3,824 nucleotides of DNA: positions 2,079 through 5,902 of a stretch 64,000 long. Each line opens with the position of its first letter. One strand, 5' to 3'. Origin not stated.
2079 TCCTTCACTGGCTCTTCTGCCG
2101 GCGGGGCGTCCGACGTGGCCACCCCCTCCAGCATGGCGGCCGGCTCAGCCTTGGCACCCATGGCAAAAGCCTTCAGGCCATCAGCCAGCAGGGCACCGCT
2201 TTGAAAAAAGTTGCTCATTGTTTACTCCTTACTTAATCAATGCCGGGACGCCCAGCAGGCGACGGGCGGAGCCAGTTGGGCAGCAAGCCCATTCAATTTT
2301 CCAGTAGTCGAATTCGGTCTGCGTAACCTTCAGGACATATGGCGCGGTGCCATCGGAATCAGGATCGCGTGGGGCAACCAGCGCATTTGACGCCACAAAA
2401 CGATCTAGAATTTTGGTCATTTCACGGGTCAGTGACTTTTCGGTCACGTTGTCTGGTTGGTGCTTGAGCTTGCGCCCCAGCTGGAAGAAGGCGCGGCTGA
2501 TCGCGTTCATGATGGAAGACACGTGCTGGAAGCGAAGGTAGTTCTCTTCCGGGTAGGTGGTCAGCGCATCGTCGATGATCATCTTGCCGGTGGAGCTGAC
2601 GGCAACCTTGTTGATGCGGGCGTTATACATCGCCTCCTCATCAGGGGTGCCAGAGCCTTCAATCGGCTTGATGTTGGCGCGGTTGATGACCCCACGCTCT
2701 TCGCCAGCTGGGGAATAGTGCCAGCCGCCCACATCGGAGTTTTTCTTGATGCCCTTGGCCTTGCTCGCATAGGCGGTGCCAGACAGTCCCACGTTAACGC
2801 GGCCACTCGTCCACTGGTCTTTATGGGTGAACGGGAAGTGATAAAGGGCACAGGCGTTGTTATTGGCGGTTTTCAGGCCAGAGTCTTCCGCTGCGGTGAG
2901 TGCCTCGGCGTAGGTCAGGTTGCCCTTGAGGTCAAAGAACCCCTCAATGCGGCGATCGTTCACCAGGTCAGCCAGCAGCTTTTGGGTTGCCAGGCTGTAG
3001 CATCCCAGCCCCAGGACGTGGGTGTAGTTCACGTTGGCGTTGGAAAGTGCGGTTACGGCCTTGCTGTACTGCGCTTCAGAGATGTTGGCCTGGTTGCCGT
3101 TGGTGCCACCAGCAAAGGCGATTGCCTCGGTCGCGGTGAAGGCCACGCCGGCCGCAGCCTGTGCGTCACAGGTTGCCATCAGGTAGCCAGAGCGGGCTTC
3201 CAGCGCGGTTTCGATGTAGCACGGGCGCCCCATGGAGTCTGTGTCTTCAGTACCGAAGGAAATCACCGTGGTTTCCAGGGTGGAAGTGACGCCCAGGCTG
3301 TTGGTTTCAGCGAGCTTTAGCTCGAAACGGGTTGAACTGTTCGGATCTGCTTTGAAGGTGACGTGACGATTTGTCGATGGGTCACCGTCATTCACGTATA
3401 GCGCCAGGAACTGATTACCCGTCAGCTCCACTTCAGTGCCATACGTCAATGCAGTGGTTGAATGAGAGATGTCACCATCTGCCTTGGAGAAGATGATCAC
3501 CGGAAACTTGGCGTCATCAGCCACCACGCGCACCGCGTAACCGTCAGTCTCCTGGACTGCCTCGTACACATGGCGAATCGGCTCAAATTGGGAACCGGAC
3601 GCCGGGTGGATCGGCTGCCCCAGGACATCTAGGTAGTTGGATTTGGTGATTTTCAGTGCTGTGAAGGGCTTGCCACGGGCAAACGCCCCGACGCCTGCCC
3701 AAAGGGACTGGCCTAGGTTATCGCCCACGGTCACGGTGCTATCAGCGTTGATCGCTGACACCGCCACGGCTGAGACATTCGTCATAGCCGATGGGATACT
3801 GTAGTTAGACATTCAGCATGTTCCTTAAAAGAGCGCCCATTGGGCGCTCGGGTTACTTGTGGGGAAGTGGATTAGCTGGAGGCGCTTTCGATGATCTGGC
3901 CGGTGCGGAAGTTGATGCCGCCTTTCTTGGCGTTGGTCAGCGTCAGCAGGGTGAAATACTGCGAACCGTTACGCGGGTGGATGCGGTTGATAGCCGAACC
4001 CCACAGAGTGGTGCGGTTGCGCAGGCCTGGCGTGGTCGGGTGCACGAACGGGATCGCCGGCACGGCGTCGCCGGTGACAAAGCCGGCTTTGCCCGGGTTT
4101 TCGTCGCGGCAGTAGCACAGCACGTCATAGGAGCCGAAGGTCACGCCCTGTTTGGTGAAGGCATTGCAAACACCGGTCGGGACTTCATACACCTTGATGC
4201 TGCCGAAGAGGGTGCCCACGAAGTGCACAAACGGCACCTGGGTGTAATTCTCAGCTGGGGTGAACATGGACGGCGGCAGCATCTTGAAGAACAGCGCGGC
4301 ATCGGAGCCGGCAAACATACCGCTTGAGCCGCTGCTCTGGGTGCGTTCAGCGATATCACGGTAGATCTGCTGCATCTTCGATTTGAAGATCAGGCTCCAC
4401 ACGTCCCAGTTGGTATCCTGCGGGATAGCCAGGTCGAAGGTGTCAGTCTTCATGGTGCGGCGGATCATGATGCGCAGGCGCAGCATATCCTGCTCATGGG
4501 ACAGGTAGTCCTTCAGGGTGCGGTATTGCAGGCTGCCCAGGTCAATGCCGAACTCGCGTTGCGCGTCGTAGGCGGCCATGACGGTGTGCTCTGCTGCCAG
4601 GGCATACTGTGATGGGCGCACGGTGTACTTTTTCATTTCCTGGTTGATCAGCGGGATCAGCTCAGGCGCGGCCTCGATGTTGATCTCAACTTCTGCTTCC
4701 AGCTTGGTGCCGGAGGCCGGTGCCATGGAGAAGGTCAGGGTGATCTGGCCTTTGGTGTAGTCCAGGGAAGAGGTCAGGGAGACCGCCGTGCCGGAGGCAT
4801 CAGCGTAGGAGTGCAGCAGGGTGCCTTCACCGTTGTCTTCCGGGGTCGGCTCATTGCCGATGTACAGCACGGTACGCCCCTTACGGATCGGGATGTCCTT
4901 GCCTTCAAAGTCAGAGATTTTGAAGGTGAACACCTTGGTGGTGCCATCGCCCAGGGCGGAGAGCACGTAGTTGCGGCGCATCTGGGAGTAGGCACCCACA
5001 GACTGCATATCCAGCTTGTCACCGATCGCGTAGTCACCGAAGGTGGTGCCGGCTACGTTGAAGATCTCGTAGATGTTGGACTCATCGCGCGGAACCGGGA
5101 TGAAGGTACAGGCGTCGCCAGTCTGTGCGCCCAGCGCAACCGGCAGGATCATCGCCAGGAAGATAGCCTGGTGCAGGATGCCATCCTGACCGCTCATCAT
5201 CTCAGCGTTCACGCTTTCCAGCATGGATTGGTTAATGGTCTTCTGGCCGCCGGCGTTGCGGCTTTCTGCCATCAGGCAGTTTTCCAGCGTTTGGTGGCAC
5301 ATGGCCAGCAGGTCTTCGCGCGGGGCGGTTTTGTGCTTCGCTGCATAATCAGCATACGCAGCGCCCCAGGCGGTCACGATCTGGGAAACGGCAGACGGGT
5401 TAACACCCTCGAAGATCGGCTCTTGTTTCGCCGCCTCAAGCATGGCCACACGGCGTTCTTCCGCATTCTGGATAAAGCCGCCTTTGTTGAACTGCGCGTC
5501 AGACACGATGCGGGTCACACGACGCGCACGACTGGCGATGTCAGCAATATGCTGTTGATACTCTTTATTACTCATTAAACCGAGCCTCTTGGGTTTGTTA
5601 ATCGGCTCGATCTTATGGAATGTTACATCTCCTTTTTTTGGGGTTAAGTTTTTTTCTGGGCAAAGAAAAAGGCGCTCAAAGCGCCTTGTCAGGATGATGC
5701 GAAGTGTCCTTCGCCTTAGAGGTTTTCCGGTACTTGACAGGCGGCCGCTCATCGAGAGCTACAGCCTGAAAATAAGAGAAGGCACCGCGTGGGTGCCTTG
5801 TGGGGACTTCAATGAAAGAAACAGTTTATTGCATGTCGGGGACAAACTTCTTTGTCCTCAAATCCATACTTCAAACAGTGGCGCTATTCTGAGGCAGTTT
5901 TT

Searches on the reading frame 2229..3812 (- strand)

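Call 13: search_protein_families(library=phrogs, proteins=[window:2229-3812:-], max_evalue=0.00001)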
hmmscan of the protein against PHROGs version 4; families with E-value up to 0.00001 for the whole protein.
window:2229-3812:- (527 aa): 1 family
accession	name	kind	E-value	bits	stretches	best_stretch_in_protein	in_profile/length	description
phrog_1036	-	tail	2.8e-170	568.9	1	3-527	2-531/531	tail sheath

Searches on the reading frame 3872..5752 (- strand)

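Call 13: search_protein_families(library=phrogs, proteins=[window:3872-5752:-], max_evalue=0.00001)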
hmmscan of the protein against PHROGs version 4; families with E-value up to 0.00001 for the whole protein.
window:3872-5752:- (626 aa): 1 family
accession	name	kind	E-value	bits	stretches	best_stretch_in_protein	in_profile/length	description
phrog_1014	-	unknown function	8.4e-193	643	1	61-615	4-567/567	-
